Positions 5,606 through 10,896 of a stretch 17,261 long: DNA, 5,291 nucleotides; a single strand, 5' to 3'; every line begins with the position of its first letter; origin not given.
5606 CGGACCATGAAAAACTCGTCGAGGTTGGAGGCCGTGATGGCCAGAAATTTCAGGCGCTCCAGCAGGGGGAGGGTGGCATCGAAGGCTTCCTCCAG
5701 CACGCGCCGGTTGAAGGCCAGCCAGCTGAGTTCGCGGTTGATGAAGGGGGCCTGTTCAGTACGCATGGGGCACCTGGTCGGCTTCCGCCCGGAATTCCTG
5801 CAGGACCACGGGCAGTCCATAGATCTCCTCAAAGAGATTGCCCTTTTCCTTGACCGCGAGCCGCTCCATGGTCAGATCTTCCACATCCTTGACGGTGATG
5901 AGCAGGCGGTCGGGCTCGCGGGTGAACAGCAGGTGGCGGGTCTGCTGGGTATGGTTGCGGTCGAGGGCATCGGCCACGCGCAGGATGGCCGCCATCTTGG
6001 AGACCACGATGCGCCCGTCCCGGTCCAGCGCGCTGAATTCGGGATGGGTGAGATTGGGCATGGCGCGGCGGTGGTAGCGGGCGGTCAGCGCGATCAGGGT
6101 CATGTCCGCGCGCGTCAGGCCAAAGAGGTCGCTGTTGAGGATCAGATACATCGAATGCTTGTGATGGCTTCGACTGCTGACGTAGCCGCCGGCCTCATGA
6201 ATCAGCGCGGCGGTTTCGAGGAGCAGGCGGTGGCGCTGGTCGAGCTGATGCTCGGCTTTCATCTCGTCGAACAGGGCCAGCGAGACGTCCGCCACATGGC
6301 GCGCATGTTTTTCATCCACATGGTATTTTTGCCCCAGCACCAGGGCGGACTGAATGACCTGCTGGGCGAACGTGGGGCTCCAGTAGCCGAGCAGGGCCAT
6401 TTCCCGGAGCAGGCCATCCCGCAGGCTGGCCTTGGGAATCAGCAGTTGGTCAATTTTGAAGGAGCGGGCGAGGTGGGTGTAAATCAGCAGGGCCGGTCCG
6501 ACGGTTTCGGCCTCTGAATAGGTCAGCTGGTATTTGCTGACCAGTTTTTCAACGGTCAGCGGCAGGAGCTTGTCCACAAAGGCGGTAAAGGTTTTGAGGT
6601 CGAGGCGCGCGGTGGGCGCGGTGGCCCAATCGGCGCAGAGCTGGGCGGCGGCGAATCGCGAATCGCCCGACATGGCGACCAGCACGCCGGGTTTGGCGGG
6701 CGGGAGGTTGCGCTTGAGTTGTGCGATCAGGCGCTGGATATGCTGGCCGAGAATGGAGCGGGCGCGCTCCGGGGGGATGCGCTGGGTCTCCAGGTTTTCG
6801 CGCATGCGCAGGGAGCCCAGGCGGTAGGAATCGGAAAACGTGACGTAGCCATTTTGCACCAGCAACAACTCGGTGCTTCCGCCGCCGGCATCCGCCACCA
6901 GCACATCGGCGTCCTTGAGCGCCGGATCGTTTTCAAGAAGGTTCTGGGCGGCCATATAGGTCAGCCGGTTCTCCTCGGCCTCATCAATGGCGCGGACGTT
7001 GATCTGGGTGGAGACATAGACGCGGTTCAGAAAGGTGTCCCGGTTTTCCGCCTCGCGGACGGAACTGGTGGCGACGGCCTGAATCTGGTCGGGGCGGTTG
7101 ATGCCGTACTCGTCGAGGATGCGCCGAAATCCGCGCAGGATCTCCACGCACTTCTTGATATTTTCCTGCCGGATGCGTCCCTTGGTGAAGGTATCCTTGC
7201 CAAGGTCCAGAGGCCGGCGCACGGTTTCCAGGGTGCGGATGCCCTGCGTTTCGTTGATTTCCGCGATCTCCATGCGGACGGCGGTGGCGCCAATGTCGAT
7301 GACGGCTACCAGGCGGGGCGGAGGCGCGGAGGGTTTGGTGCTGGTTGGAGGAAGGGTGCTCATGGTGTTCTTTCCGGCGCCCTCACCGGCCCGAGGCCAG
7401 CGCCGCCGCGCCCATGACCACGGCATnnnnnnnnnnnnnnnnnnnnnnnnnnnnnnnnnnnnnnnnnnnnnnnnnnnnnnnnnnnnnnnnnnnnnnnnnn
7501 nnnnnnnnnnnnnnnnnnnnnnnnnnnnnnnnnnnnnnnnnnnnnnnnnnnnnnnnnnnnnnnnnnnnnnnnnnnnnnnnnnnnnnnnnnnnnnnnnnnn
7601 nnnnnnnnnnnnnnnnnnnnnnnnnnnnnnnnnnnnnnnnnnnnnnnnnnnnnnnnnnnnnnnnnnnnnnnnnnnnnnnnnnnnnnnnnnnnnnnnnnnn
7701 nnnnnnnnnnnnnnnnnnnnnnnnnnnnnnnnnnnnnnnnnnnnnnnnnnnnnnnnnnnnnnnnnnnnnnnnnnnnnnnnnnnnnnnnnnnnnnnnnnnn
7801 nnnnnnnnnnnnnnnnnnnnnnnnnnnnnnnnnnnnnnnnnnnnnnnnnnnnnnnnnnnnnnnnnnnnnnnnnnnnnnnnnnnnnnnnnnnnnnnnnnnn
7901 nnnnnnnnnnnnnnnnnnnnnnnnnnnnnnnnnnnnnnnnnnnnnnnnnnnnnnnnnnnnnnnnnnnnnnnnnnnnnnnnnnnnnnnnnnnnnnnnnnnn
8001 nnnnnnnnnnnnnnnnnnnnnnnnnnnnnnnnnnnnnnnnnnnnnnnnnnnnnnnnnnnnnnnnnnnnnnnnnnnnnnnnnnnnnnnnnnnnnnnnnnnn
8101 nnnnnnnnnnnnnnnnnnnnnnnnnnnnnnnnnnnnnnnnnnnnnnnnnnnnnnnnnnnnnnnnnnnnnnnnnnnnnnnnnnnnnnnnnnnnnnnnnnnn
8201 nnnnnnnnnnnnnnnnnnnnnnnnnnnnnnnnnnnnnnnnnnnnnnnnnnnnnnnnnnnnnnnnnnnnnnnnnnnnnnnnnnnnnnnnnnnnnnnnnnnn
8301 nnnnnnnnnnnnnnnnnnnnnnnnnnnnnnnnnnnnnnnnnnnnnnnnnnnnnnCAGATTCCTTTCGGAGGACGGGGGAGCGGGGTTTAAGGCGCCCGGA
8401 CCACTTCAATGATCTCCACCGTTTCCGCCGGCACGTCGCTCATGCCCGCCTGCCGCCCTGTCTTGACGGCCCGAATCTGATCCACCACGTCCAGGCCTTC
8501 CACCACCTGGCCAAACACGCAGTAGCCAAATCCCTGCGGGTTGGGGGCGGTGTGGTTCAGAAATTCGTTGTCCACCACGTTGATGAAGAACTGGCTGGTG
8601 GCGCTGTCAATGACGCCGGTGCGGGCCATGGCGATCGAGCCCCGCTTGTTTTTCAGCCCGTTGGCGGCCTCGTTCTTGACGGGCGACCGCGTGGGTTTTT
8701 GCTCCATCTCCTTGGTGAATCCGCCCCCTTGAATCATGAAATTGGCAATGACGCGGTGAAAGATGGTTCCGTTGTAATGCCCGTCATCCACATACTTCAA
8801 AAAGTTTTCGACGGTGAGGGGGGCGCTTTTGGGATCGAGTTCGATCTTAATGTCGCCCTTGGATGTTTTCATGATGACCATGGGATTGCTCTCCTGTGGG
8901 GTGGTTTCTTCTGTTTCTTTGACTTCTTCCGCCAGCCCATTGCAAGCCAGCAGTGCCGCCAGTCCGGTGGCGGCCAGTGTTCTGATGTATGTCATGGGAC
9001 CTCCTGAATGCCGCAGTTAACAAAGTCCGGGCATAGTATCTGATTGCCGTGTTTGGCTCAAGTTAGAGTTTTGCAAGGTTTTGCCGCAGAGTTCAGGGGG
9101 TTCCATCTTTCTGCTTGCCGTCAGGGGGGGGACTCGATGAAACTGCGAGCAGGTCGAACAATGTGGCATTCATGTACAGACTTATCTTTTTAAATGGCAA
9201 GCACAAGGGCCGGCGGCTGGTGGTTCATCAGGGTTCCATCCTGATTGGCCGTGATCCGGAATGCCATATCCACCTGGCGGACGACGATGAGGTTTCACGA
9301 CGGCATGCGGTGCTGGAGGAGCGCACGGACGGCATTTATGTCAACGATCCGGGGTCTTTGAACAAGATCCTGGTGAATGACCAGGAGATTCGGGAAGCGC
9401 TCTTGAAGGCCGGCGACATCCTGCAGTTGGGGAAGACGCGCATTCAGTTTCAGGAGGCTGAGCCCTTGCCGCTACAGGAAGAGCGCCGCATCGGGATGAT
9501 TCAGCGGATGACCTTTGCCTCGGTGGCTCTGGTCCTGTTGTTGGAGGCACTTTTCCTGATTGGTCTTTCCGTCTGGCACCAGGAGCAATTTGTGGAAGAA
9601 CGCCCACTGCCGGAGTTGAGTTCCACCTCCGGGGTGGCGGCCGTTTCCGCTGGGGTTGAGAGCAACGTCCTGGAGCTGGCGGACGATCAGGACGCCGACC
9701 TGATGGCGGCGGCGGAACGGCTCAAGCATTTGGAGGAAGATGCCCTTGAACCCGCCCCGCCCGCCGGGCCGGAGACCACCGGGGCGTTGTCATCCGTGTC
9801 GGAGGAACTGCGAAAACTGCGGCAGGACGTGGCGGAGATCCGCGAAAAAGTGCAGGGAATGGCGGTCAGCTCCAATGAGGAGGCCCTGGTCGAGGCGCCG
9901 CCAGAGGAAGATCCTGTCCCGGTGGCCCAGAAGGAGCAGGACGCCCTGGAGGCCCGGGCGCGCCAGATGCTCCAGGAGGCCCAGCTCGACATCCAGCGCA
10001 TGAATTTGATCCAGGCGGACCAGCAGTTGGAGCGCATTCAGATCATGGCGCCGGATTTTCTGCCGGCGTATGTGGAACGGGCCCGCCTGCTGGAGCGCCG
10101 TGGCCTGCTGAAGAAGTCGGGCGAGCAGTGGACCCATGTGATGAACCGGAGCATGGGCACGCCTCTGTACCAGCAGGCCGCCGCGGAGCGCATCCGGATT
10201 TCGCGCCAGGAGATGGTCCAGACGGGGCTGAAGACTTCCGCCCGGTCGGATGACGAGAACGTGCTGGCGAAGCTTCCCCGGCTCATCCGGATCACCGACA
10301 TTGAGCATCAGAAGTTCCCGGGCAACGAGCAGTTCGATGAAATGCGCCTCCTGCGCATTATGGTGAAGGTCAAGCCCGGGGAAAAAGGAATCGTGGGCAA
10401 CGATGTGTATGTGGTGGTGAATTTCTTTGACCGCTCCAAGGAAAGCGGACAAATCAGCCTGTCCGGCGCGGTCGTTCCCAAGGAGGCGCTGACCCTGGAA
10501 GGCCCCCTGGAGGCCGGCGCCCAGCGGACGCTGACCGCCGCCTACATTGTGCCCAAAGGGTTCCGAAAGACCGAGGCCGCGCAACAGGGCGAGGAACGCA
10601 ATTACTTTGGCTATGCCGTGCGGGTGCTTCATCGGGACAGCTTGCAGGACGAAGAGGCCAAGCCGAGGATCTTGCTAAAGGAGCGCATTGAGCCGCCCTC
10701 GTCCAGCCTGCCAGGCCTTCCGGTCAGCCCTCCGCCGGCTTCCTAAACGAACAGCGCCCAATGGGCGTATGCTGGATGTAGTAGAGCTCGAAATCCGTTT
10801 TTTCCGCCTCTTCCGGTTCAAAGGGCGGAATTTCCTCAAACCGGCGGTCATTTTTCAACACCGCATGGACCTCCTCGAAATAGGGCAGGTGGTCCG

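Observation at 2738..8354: Co-directional ROK glucokinase - ppx - ppk1 - CHAD cluster with tight or overlapping junctions: candidate polyphosphate-linked glucose phosphorylation module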

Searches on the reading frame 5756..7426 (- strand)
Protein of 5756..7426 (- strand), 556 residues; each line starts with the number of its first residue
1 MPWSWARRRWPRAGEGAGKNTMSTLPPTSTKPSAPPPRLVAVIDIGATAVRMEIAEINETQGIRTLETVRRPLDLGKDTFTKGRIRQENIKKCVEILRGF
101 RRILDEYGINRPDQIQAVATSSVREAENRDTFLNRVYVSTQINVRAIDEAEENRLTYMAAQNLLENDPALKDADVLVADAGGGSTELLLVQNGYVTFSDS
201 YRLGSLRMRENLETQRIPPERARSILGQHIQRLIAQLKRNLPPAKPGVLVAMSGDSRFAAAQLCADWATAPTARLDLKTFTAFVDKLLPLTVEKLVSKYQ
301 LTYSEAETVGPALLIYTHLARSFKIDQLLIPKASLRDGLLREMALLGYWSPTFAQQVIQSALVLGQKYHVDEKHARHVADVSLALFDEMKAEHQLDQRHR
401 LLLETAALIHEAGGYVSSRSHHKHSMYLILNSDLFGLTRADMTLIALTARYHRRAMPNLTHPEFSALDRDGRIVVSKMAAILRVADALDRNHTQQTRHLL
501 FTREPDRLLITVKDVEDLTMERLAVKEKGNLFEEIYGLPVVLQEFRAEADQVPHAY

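Call 3: search_protein_families(library=pfam, proteins=[window:5756-7426:-])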
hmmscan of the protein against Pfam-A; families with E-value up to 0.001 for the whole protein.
window:5756-7426:- (556 aa): 2 families
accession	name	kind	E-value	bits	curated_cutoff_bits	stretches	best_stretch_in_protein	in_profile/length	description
PF02541.22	Ppx-GppA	-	4.3e-37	128.5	27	1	54-344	2-282/285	Ppx/GppA phosphatase family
PF21447.3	Ppx-GppA_III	-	1.1e-28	100.7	27.3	1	360-501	5-145/177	Ppx/GppA phosphatase, domain III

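Call 4: search_protein_families(library=ncbifam, proteins=[window:5756-7426:-])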
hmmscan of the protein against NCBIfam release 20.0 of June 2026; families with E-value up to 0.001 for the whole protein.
window:5756-7426:- (556 aa): 3 families
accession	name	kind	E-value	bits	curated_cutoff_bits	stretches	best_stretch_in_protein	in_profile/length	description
TIGR03706.1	exo_poly_only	exception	5.7e-48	163.7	307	1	40-343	2-298/300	exopolyphosphatase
NF008108.0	PRK10854.1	equivalog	4.4e-31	107.7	864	1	34-496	7-452/513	exopolyphosphatase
NF008260.0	PRK11031.1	equivalog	1.1e-30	107.1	624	1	39-512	7-462/496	guanosine-5'-triphosphate,3'-diphosphate diphosphatase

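Call 38: search_solved_structures(query=window:5756-7363:-, max_evalue=1e-10)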
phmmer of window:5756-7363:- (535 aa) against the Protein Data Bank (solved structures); distinct sequences matched with E-value up to 1e-10: 16.
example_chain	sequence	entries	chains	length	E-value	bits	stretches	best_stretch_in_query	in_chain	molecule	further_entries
8jgo_A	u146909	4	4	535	1.8e-44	155.8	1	18-522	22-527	Exopolyphosphatase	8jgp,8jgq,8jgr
8jgt_A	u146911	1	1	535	1.2e-43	153.1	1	18-522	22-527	Exopolyphosphatase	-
6pc0_A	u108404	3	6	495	1.1e-29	107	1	17-502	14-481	Guanosine pentaphosphate phosphohydrolase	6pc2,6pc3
6pc1_A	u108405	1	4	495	7.5e-29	104.3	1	17-502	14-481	Guanosine pentaphosphate phosphohydrolase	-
2flo_A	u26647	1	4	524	2.5e-25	92.7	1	12-448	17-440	Exopolyphosphatase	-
1u6z_A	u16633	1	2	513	2.8e-25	92.5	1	12-448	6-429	Exopolyphosphatase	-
8jgw_A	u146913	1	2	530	2.2e-23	86.3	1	12-446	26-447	Exopolyphosphatase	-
7epq_A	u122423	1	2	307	3.3e-21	79.1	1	20-324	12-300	Putative exopolyphosphatase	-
8jgx_A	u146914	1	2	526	4.2e-20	75.4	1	17-474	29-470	Exopolyphosphatase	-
2j4r_A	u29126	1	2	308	1.7e-19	73.5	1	15-218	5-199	EXOPOLYPHOSPHATASE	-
1t6d_A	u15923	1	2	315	1.9e-19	73.3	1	15-218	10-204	exopolyphosphatase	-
1t6c_A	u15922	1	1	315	3e-19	72.6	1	15-218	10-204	exopolyphosphatase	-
3mdq_A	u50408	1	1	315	2.5e-18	69.6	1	19-320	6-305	Exopolyphosphatase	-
6pbz_A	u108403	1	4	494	2.8e-17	66.1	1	17-427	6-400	Guanosine-5'-triphosphate,3'-diphosphate pyrophosphatase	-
3cer_A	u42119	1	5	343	2.9e-15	59.5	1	18-272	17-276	Possible exopolyphosphatase-like protein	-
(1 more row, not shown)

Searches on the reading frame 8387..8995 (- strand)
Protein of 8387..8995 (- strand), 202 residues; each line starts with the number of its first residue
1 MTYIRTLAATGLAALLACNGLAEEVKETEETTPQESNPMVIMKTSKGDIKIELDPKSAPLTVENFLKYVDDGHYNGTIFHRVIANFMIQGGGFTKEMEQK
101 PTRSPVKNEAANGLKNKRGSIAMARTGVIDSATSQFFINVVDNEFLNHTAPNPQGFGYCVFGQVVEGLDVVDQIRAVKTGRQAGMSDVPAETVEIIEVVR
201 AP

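Call 3: search_protein_families(library=pfam, proteins=[window:8387-8995:-])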
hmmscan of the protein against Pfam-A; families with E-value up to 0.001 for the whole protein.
window:8387-8995:- (202 aa): 1 family
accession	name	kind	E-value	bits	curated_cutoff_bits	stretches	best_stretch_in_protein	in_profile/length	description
PF00160.26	Pro_isomerase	-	1.2e-48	165.8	21.7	1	40-198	2-157/159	Cyclophilin type peptidyl-prolyl cis-trans isomerase/CLD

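Call 4: search_protein_families(library=ncbifam, proteins=[window:8387-8995:-])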
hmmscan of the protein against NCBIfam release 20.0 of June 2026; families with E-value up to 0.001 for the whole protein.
window:8387-8995:- (202 aa): 2 families
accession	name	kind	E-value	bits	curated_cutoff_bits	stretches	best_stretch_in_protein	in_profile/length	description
NF008151.0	PRK10903.1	equivalog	5.4e-65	218.4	308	1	33-196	24-184/190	peptidylprolyl isomerase A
NF008057.0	PRK10791.1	equivalog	1.2e-63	213.8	297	1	39-198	1-160/164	peptidylprolyl isomerase B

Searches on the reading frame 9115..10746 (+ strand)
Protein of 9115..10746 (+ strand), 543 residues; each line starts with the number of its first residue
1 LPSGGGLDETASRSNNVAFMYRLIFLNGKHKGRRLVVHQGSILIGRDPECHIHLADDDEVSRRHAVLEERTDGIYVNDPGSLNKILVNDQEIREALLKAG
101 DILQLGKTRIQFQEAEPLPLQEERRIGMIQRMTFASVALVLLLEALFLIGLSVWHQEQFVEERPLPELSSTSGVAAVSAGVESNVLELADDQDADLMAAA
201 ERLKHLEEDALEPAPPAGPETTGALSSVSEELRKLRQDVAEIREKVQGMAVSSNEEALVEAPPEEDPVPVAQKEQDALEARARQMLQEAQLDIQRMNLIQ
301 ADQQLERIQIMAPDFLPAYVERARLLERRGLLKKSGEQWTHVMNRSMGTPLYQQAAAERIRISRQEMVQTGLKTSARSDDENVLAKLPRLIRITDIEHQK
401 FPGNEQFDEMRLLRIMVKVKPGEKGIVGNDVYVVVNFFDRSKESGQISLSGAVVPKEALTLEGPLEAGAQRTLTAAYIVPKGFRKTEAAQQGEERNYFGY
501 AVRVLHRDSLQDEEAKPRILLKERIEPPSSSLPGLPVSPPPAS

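Call 3: search_protein_families(library=pfam, proteins=[window:9115-10746:+])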
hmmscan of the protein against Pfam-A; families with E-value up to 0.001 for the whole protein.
window:9115-10746:+ (543 aa): 2 families
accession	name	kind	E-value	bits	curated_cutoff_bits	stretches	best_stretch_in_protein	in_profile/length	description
PF16697.10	Yop-YscD_cpl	-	2.6e-19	69.7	33.2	1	25-115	2-93/94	Inner membrane component of T3SS, cytoplasmic domain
PF00498.31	FHA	-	3.4e-15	56.7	20.7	1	43-106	2-67/67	FHA domain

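Call 4: search_protein_families(library=ncbifam, proteins=[window:9115-10746:+])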
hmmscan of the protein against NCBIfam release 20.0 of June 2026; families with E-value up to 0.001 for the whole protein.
window:9115-10746:+ (543 aa): 6 families
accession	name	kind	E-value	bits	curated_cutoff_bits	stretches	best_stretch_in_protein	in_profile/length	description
NF041660.2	oxygluDhInhib_OdhI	equivalog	1.3e-14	54.2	200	1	23-112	39-127/130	oxoglutarate dehydrogenase inhibitor Odhl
NF049868.1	FhaB_Rv0019c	equivalog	5.3e-13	49.3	125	1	18-111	64-157/158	FHA domain-containing protein FhaB/FipA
NF033760.1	gliding_GltG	equivalog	2.9e-10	39.4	650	1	42-116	26-100/650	adventurous gliding motility protein GltG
TIGR02500.1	type_III_yscD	equivalog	3.7e-08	32.7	86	1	23-142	3-93/413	type III secretion system inner membrane ring subunit SctD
TIGR03354.1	VI_FHA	hypoth_equivalog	1.2e-07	31.9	120.25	1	36-308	20-260/420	type VI secretion system-associated FHA domain protein TagH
NF052573.1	HisKinEspAMyxo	equivalog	2e-07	29.5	1400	1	32-124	38-131/755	serine histidine kinase EspA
